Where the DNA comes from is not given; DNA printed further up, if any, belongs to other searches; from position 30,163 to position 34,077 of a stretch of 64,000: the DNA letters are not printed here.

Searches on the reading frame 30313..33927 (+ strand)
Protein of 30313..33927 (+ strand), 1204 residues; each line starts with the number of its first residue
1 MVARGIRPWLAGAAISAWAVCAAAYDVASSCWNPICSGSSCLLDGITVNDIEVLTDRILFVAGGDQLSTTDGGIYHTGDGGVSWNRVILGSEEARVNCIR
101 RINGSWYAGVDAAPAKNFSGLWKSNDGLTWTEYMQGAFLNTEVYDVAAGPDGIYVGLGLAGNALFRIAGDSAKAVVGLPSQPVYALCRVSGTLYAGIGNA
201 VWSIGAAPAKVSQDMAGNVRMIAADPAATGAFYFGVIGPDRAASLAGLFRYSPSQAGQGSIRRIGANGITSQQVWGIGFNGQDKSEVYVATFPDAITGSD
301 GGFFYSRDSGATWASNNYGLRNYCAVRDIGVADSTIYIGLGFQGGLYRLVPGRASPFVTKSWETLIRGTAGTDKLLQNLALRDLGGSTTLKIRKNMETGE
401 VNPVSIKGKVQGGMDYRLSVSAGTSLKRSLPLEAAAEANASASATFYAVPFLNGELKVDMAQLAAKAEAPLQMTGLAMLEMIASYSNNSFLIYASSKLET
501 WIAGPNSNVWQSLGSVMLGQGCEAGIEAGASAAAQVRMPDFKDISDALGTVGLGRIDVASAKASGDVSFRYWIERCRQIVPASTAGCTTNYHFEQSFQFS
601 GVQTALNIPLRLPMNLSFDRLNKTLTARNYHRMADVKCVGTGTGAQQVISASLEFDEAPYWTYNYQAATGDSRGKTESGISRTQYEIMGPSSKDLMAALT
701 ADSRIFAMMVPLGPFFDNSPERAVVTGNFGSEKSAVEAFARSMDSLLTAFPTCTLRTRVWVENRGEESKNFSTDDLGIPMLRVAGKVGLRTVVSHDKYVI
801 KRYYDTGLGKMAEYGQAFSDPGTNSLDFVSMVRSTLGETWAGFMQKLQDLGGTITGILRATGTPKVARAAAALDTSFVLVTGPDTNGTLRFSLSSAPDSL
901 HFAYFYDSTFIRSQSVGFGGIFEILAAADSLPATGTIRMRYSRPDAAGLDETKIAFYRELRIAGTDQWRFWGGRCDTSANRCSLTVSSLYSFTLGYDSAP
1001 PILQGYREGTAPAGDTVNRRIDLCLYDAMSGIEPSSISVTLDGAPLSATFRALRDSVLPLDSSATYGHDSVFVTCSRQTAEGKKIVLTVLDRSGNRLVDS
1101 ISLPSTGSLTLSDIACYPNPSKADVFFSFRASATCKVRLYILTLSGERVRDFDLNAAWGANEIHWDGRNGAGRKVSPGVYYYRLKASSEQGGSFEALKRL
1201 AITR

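Call 83: search_protein_families(library=pfam, proteins=[window:30313-33927:+], max_evalue=0.00001)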
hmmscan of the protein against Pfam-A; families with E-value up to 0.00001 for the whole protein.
window:30313-33927:+ (1204 aa): 1 family
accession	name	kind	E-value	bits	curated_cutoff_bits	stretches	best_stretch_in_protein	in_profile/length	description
PF13860.13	FlgD_ig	-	2.8e-07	30.9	27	1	1133-1188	21-77/79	FlgD Ig-like domain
